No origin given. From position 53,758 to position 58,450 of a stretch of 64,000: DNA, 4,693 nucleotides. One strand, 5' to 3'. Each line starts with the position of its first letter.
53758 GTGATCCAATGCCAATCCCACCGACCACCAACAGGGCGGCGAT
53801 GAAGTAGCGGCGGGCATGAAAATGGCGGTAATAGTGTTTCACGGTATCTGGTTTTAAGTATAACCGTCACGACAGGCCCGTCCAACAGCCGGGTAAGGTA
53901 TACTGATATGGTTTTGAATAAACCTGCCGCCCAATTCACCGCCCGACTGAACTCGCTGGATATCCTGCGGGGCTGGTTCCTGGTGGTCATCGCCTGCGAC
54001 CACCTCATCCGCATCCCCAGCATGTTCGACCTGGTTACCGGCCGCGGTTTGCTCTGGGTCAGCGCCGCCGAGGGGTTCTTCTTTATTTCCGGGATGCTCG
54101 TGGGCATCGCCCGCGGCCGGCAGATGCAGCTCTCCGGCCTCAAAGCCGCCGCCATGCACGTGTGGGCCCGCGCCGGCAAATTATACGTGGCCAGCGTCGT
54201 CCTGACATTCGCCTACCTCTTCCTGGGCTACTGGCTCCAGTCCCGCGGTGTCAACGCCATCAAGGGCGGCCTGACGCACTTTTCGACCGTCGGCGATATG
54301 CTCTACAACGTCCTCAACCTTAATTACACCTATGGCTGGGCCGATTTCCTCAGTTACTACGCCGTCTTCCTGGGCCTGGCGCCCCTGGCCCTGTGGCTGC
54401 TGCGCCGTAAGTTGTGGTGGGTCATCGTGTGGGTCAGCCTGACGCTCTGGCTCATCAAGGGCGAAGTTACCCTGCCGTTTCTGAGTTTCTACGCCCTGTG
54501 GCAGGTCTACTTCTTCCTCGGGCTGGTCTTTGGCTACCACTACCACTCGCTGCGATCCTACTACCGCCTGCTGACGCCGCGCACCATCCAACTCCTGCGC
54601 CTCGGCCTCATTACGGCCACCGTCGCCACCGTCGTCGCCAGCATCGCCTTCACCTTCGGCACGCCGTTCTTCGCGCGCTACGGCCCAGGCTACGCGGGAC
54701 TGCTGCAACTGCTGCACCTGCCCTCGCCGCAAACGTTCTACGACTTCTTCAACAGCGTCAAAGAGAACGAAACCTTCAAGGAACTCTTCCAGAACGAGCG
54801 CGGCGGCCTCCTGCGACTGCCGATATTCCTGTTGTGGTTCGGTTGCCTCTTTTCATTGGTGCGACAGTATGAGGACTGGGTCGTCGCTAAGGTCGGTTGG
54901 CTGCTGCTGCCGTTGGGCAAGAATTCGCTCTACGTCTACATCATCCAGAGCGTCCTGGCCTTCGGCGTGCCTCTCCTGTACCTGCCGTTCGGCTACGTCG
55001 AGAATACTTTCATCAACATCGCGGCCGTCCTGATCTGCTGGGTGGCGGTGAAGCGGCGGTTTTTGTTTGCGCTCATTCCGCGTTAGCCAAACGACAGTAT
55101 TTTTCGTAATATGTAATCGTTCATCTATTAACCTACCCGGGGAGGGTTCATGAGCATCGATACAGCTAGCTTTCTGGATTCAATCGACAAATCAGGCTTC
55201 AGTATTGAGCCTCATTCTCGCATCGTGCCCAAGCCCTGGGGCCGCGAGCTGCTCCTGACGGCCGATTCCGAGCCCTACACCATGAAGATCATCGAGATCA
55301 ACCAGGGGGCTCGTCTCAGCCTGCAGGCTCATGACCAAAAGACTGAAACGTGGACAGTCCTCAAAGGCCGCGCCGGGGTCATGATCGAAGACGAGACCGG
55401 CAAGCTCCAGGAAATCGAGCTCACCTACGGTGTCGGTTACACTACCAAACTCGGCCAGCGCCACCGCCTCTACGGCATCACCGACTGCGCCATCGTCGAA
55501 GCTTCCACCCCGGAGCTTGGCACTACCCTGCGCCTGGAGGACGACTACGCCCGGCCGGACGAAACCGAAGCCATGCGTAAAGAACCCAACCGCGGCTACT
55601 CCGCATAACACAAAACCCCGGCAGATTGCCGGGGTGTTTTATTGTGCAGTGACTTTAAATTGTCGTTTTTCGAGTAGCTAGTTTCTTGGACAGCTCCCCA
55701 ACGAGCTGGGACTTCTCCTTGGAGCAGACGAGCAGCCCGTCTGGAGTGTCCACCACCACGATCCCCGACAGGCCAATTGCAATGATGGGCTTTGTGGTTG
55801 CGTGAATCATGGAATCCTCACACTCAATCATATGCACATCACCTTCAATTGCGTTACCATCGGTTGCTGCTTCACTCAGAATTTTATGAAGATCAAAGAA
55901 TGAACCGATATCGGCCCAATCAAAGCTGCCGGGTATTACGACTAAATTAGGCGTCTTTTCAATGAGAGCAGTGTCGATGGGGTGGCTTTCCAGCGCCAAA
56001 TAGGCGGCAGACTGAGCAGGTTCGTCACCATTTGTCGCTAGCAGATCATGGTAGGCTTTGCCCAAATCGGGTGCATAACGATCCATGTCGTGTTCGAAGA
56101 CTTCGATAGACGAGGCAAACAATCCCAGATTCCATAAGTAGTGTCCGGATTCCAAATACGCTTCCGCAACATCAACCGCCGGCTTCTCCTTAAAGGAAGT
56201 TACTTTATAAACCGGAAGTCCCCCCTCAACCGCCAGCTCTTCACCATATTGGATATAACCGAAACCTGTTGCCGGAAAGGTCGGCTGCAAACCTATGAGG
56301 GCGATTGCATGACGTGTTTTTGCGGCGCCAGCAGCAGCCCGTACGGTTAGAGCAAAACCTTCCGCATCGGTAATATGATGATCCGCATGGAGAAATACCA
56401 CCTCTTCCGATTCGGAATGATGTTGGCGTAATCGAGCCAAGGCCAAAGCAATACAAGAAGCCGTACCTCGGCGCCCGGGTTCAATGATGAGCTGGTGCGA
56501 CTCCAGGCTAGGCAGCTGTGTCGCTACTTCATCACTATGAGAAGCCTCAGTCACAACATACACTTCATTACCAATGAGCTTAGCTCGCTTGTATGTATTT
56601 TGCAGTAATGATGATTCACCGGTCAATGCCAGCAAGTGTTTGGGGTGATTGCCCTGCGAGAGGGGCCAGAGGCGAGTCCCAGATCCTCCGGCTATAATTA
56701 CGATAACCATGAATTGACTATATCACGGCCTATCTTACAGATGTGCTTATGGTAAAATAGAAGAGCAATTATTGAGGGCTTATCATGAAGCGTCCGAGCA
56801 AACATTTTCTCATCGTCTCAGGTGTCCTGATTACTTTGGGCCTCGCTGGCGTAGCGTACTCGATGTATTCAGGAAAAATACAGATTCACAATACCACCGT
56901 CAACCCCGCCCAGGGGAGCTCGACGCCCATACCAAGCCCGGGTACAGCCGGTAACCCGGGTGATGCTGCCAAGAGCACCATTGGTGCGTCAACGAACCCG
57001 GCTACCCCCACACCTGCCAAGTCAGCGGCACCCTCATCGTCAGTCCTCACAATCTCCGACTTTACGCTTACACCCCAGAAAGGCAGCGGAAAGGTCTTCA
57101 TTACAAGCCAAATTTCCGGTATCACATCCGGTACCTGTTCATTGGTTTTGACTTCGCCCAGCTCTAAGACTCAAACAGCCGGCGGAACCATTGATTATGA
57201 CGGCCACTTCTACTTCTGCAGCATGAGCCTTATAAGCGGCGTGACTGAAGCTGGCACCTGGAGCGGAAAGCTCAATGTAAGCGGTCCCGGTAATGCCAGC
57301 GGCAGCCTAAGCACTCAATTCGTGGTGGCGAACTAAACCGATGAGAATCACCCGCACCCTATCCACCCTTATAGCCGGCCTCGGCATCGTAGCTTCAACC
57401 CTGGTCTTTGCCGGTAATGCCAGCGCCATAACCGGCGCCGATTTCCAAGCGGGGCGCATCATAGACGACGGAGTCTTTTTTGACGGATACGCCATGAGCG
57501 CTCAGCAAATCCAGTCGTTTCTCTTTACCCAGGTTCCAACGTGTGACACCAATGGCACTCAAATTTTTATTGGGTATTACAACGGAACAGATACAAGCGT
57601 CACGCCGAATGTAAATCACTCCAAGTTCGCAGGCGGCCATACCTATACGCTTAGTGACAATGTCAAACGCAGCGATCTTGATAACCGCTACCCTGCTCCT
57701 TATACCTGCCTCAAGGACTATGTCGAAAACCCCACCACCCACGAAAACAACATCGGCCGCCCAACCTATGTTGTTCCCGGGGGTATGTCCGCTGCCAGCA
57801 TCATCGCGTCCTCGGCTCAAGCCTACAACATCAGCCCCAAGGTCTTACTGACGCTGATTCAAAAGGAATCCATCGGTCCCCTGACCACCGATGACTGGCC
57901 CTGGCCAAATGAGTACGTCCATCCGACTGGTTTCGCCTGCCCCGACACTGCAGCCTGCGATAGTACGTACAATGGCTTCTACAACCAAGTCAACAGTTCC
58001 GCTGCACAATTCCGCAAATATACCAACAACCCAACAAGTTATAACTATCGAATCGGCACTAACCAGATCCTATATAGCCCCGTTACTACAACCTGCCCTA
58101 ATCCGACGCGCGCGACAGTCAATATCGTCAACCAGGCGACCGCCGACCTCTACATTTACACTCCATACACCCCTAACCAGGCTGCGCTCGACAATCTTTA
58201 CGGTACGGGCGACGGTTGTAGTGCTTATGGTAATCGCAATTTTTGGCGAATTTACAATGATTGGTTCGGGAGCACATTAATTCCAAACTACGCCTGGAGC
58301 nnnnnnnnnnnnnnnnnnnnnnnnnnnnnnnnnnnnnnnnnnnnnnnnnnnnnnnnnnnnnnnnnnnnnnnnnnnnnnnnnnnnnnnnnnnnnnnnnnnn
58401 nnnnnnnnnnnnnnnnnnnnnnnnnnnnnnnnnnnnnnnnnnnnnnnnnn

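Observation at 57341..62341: Two adjacent paralogous envelope proteins (one carrying a peptidoglycan amidase) share a novel ~110-aa tandem repeat with a conserved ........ motif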

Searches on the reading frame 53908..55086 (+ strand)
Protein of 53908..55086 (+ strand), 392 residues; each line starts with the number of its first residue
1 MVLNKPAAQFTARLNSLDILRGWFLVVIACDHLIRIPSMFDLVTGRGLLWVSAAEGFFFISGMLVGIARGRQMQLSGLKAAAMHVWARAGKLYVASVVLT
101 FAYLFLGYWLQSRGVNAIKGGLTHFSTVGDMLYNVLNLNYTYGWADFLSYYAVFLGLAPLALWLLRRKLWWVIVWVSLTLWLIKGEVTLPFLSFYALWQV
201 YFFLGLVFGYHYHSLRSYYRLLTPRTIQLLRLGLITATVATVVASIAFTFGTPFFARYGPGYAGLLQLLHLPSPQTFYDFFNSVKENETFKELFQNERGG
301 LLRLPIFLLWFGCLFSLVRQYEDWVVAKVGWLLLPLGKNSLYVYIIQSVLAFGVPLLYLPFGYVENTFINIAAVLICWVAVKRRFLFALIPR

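Call 3: search_protein_families(library=pfam, proteins=[window:53908-55086:+], max_evalue=0.1)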
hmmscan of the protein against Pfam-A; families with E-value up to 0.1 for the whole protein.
window:53908-55086:+ (392 aa): 2 families
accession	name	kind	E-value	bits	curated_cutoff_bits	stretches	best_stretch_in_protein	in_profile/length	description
PF10129.15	OpgC_C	-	2e-33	116.2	21.4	1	15-381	3-350/358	OpgC protein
PF01757.29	Acyl_transf_3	-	1.2e-10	41.5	31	1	15-379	2-323/326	Acyltransferase domain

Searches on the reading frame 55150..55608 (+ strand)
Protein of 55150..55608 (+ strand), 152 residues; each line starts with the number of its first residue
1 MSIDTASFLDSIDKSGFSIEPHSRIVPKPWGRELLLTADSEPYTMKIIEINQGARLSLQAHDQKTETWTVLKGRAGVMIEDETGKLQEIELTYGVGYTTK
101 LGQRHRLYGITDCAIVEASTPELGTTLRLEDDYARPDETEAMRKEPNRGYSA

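Call 69: search_protein_families(library=pfam, proteins=[window:55150-55608:+], max_evalue=0.01)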
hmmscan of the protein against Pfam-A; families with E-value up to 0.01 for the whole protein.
window:55150-55608:+ (152 aa): 2 families
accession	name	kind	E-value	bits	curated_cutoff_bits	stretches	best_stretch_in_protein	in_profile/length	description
PF01050.24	MannoseP_isomer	-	1.6e-11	44.8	23.6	1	24-107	10-87/116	Mannose-6-phosphate isomerase C-terminal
PF07883.17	Cupin_2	-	0.0019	18.3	27.2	1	48-108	3-57/70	Cupin domain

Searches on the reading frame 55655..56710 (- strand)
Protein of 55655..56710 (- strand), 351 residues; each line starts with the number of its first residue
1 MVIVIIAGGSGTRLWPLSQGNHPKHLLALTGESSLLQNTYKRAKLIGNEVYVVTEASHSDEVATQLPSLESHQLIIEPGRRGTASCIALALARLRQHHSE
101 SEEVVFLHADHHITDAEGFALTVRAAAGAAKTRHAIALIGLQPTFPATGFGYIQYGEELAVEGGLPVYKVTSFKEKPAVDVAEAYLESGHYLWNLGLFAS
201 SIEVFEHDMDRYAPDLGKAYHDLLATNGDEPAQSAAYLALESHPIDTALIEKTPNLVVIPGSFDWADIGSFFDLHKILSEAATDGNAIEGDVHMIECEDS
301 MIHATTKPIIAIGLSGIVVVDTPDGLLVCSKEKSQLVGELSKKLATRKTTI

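Call 69: search_protein_families(library=pfam, proteins=[window:55655-56710:-], max_evalue=0.01)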
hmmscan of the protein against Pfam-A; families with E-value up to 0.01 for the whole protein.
window:55655-56710:- (351 aa): 3 families
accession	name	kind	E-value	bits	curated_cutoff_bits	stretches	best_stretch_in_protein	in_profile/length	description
PF00483.29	NTP_transferase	-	1.3e-37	130.1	21.2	1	4-280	3-241/245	Nucleotidyl transferase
PF22640.1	ManC_GMP_beta-helix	-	7.9e-12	45.4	27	1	294-344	5-55/55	MannoseP isomerase/GMP-like beta-helix domain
PF12804.13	NTP_transf_3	-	5.9e-09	36.7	27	1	4-126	2-111/160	MobA-like NTP transferase domain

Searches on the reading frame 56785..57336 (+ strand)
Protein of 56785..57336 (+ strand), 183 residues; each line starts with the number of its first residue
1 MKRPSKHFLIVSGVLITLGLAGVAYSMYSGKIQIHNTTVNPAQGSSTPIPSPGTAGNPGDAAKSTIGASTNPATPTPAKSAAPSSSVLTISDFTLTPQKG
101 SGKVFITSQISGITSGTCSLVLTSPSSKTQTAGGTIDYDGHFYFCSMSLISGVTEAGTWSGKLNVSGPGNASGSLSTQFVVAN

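Call 3: search_protein_families(library=pfam, proteins=[window:56785-57336:+], max_evalue=0.1)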
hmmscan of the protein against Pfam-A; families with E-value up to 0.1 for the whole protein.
window:56785-57336:+ (183 aa): 0 families

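Call 63: search_protein_families(library=phrogs, proteins=[window:56785-57336:+], max_evalue=0.01)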
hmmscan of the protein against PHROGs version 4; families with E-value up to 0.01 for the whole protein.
window:56785-57336:+ (183 aa): 0 families
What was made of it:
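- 56785..57336 (+): Small membrane-anchored partner protein (183 aa): an N-terminal TM helix, a Ser/Thr/Pro-rich linker, and a ~90-aa domain with two invariant Cys. It lies 4 nt upstream of P1. No Pfam or PHROG hit (calls 3, 63).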

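Call 67: search_solved_structures(query=A5, max_evalue=10)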
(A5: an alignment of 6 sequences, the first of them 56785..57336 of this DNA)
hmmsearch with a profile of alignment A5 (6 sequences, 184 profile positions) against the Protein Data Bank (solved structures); distinct sequences matched with E-value up to 10: 2.
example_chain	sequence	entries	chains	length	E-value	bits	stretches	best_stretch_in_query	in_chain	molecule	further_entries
30je_A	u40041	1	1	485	0.37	13.9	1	16-116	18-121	Envelope glycoprotein C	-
6mkg_A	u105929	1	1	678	0.82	12.8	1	1-57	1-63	penicillin binding protein 5 (PBP5)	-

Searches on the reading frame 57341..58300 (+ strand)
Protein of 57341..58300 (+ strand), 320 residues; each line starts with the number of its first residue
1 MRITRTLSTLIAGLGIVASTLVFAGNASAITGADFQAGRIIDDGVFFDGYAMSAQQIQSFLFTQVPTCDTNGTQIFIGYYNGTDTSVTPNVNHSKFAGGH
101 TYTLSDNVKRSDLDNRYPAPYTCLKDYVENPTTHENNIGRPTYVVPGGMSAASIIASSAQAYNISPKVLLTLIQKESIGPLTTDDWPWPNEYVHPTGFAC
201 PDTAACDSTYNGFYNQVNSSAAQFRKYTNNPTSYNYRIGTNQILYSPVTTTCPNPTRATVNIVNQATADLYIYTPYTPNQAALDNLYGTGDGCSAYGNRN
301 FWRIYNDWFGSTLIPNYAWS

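Call 7: search_protein_families(library=pfam, proteins=[window:57341-58300:+], max_evalue=10)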
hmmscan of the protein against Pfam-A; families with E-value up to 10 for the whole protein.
window:57341-58300:+ (320 aa): 1 family
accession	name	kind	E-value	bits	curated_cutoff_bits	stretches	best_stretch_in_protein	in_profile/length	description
PF24365.1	DUF7521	-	0.11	13.3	27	1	5-50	29-74/82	Family of unknown function (DUF7521)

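Call 11: search_solved_structures(query=window:57341-58300:+, max_evalue=10, show_alignments=2)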
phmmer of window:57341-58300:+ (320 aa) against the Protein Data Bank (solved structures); distinct sequences matched with E-value up to 10: 0.
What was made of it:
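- Tried and rejected: PDB sequence searches: nothing for the P1 N-terminal domain (call 11) or for the small upstream protein profile (call 67).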

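Call 23: predict_structure(alignment_id=A2)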
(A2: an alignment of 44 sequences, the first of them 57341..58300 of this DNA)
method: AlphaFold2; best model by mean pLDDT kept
length: 320 residues; sequences in the alignment: 44
mean_pLDDT: 87.5   pTM: 0.84
mean pLDDT of the five models: 87.5, 86.5, 86.1, 85.4, 83.5
residues with pLDDT >= 90: 204; 70-90: 68; 50-70: 38; < 50: 10
segments of 3 or more residues with pLDDT < 50: 88-91, 318-320
pLDDT, mean of each block of 10 residues (from residue 1): 63 69 66 95 98 98 96 90 59 59 89 86 97 96 96 99 99 91 92 94 90 97 98 96 84 80 98 93 83 80 95 72
secondary structure, 60 per line:
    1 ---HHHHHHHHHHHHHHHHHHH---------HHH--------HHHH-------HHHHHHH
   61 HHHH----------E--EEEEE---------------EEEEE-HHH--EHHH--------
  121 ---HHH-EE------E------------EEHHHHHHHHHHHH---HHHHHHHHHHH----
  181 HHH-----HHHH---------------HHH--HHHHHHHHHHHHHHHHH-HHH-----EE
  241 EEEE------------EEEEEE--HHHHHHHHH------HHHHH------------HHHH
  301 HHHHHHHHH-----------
elements in order: H4-22 H43-46 H54-64 E78-82 E98-102 H151-162 H166-176 H189-192 H213-229 E239-244 E257-262 H265-273 H280-284 H297-309
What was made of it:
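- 57428..58276 (+): P1 lysozyme-like (GH73/GH23-like fold) putative peptidoglycan glycosidase domain (aa 30-312). It has an invariant E176 at the end of helix 166-176 and six invariant Cys. AF2 pLDDT 87.5 (call 23).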

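Call 63: search_protein_families(library=phrogs, proteins=[window:57341-58300:+], max_evalue=0.01)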
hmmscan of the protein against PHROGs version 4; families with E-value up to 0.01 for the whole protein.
window:57341-58300:+ (320 aa): 0 families

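Call 65: fold_search(model_id=the predicted structure, library=pdb)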
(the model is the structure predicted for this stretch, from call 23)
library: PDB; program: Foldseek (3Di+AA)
matches with E <= 10: 78; with E <= 0.001: 0
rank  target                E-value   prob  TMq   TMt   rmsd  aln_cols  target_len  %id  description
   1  7pj4                  2.4e-01  0.69  0.25  0.28   7.3       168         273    8  Crystal structure of catalytic domain in closed conformation of LytB (E585Q)from Streptococcus pneumoniae (released 2022-09-07)
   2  8yxn_A                3.4e-01  0.44  0.18  0.22  10.7       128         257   13  X-ray structure of Clostridium perfringens autolysin catalytic domain in the P1 form (released 2024-05-15)
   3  7pj3                  4.0e-01  0.54  0.24  0.27   7.7       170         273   10  Crystal structure of catalytic domain in open conformation of LytB from Streptococcus pneumoniae (released 2022-09-07)
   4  8ej5_A                5.1e-01  0.20  0.23  0.17   8.5       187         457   12  Tail tip structure of Staphylococcus phage Andhra (released 2022-12-14)
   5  4pi7_A                5.4e-01  0.18  0.20  0.27  14.3       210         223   10  Crystal structure of S. Aureus Autolysin E in complex with disaccharide NAM-NAG (released 2015-10-14)
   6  6u0o_B                6.0e-01  0.12  0.23  0.25  18.9       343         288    7  Crystal structure of a peptidoglycan release complex, SagB-SpdC, in lipidic cubic phase (released 2020-09-23)
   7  5aa3_C                6.7e-01  0.18  0.21  0.17  10.1       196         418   10  Crystal structure of MltF from Pseudomonas aeruginosa in the presence of tetrasaccharide and tetrapeptide (released 2016-10-12)
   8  8yxn_B                7.5e-01  0.11  0.25  0.30  18.7       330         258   11  X-ray structure of Clostridium perfringens autolysin catalytic domain in the P1 form (released 2024-05-15)
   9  4pi8_A                8.0e-01  0.13  0.19  0.26  14.7       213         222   10  Crystal structure of catalytic mutant E138A of S. Aureus Autolysin E in complex with disaccharide NAG-NAM (released 2015-10-14)
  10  4g9s_A                8.9e-01  0.25  0.23  0.36   8.9       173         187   10  Crystal structure of Escherichia coli PliG in complex with Atlantic salmon g-type lysozyme (released 2012-11-07)
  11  6fxp_B                9.4e-01  0.25  0.24  0.30   9.1       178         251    9  Crystal structure of S. aureus glucosaminidase B (released 2019-03-20)
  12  4pi9                  1.0e+00  0.51  0.19  0.26   5.6       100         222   12  Crystal structure of S. Aureus Autolysin E in complex with muropeptide NAM-L-ALA-D-iGLU (released 2015-10-14)
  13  4q2w                  1.0e+00  0.28  0.22  0.26   7.6       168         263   10  Crystal Structure of pneumococcal peptidoglycan hydrolase LytB (released 2014-07-16)
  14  5aa1_B                1.1e+00  0.18  0.23  0.18   9.4       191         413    9  Crystal structure of MltF from Pseudomonas aeruginosa in complex with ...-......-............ (released 2016-10-12)
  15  5a5x_A                1.1e+00  0.15  0.21  0.16   9.7       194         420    9  Crystal Structure of Se-Met MltF from Pseudomonas aeruginosa (released 2016-10-12)
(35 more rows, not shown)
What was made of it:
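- On GH73 (Pfam PF01832 Glucosaminidase) / GH23 (PF01464 SLT) lysozyme-like glycosidases: Foldseek ranks the same set first, but the best E is 0.24 (call 65).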
